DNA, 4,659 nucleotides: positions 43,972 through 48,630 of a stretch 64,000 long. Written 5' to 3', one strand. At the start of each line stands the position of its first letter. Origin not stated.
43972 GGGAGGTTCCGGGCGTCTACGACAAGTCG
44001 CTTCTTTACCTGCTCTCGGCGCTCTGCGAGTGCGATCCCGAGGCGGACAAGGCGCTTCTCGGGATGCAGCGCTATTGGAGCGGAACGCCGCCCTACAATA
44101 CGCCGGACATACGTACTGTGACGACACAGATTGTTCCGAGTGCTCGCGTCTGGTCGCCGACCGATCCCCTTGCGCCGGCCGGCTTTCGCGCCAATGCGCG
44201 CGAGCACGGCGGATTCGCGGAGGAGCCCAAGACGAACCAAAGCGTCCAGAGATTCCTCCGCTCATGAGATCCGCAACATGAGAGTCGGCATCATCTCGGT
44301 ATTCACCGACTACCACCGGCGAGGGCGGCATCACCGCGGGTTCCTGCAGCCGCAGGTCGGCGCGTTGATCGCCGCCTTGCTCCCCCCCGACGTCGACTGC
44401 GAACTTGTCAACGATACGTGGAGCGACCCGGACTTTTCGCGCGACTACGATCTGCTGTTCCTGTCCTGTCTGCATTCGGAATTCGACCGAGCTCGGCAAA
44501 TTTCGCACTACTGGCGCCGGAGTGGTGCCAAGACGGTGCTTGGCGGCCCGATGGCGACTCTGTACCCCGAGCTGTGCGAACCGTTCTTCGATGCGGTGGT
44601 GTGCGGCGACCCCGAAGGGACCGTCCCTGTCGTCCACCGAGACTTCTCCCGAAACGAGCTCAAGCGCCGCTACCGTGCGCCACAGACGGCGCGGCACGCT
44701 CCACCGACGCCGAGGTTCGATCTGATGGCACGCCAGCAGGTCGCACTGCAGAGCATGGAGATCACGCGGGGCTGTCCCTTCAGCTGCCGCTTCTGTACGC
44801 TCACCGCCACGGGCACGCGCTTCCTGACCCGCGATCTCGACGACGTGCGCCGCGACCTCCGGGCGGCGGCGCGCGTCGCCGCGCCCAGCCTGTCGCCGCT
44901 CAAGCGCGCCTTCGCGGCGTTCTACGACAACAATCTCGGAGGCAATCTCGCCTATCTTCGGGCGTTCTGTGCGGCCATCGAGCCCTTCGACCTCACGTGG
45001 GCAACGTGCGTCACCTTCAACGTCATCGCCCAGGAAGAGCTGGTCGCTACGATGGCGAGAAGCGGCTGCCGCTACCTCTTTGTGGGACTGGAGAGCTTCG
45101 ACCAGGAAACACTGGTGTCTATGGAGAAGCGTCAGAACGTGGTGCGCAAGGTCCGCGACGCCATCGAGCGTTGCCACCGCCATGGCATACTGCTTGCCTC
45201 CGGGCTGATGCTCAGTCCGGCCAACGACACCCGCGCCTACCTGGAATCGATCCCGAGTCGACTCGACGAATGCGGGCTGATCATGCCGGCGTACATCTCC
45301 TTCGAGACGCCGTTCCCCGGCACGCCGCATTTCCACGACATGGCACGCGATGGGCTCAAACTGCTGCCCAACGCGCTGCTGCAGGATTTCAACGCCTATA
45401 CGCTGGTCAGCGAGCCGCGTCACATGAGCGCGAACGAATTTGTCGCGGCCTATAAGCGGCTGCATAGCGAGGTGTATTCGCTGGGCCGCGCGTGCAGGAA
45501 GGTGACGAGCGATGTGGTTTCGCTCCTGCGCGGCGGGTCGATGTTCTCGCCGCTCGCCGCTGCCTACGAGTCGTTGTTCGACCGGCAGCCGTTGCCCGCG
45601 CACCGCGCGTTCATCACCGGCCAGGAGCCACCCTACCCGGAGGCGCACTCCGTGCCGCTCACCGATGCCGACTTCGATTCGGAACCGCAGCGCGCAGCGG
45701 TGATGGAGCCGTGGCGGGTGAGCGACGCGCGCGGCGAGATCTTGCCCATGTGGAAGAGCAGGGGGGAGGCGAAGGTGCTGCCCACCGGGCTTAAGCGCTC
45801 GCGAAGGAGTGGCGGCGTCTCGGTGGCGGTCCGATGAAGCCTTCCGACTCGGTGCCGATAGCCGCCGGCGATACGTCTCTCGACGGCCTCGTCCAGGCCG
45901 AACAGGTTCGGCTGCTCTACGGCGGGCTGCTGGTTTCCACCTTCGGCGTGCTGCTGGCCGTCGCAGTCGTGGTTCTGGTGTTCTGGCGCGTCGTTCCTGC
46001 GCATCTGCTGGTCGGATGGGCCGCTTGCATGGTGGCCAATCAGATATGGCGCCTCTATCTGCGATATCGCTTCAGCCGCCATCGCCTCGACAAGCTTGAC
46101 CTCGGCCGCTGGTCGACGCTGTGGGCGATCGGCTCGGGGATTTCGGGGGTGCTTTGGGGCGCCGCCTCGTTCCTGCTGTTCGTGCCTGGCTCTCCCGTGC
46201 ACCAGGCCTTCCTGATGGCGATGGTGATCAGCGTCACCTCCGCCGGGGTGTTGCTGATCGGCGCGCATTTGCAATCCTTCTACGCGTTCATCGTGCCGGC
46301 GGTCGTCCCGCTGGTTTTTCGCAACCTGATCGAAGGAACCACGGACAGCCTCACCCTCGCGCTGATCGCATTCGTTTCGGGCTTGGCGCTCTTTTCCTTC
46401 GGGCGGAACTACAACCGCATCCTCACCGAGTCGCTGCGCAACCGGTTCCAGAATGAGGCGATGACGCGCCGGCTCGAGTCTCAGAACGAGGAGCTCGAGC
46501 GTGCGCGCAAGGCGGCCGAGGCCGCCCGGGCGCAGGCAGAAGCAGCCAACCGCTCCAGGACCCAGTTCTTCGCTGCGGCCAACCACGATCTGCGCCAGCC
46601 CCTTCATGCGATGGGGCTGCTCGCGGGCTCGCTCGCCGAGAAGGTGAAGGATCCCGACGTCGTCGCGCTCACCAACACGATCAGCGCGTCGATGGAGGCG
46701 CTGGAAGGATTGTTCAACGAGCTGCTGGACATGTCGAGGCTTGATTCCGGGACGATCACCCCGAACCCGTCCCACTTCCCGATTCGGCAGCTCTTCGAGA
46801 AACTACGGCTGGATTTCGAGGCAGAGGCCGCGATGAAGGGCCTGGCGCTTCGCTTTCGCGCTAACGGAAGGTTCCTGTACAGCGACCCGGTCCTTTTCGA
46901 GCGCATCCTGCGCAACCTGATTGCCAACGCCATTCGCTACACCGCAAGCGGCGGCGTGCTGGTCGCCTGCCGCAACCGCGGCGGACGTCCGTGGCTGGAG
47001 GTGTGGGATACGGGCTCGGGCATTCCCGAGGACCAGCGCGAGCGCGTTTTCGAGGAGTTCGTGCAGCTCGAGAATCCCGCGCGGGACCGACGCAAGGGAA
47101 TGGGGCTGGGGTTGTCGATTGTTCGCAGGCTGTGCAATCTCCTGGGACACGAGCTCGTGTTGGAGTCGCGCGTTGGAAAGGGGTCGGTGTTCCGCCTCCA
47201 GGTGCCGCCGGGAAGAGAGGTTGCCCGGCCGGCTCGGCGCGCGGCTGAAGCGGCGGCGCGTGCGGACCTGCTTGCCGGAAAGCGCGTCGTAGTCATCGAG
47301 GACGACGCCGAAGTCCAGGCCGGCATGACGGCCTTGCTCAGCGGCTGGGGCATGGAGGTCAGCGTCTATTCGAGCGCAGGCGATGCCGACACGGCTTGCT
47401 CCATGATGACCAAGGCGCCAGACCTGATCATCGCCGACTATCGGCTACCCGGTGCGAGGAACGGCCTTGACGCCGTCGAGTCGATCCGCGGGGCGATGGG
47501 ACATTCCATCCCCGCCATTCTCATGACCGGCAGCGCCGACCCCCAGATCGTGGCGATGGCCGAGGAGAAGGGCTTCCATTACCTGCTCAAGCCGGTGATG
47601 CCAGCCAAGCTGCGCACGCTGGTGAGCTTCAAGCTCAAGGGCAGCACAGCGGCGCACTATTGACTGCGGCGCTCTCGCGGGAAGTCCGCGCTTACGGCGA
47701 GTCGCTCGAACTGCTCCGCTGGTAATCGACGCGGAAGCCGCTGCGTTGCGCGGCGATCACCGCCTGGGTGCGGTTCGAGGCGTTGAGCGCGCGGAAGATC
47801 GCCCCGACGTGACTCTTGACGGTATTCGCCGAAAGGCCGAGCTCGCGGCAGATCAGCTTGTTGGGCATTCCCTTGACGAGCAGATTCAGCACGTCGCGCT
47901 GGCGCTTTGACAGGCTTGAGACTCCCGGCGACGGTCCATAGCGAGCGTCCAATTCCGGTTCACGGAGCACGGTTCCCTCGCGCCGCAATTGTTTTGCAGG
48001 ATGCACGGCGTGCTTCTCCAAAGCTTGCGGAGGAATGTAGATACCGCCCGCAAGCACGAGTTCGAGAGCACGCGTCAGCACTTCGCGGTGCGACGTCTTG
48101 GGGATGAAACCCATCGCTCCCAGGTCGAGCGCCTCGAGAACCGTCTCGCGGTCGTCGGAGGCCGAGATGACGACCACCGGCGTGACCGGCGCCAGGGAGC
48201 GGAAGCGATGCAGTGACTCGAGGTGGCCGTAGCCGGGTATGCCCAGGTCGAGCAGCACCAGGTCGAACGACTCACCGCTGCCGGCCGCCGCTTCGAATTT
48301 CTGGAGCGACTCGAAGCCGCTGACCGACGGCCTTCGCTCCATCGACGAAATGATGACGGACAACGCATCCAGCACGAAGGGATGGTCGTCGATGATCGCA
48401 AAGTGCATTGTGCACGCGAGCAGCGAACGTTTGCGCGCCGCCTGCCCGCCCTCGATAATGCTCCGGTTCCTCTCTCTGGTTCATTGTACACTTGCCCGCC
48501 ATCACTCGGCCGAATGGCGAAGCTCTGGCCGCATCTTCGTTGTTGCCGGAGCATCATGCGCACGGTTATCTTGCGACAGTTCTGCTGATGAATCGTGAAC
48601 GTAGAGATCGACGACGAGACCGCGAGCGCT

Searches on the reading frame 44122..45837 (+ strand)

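Call 23: search_protein_families(library=pfam, proteins=[window:44122-45837:+], max_evalue=0.001)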
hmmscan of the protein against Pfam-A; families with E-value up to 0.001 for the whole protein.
window:44122-45837:+ (571 aa): 2 families
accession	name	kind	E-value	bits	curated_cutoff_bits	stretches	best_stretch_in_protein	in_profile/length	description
PF04055.27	Radical_SAM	-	8.1e-14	52.6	29.5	1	212-364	1-150/166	Radical SAM superfamily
PF02310.24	B12-binding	-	2.5e-06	27.8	32.1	1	107-170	50-119/121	B12 binding domain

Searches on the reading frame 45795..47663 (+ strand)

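Call 23: search_protein_families(library=pfam, proteins=[window:45795-47663:+], max_evalue=0.001)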
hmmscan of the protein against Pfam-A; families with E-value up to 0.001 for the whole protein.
window:45795-47663:+ (622 aa): 3 families
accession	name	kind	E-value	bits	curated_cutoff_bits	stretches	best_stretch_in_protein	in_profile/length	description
PF02518.31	HATPase_c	-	7.9e-24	84.7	26.4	1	364-472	2-109/111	Histidine kinase-, DNA gyrase B-, and HSP90-like ATPase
PF00072.30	Response_reg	-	1.4e-14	54.6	30.2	1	498-610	1-110/111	Response regulator receiver domain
PF00512.31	HisKA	-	2e-11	44.2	26.9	1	254-319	1-66/66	His Kinase A (phospho-acceptor) domain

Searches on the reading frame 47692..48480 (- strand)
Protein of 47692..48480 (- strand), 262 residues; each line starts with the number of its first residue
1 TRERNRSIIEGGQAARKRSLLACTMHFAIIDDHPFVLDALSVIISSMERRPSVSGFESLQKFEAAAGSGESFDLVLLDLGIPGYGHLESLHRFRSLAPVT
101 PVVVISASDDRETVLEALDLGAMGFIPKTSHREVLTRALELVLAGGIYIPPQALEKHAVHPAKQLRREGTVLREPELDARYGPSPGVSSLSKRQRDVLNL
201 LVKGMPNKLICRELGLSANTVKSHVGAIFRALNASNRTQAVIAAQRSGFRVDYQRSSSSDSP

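Call 83: search_protein_families(library=pfam, proteins=[window:47692-48480:-], max_evalue=0.00001)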
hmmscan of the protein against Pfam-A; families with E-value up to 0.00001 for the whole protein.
window:47692-48480:- (262 aa): 3 families
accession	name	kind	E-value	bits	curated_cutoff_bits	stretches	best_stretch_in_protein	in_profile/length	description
PF00196.25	GerE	-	3.1e-18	65.6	23.5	1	188-243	1-56/57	Bacterial regulatory proteins, luxR family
PF00072.30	Response_reg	-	5.1e-18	65.7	30.2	1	28-139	2-110/111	Response regulator receiver domain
PF08281.18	Sigma70_r4_2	-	2e-07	31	25.7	1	188-225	9-47/54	Sigma-70, region 4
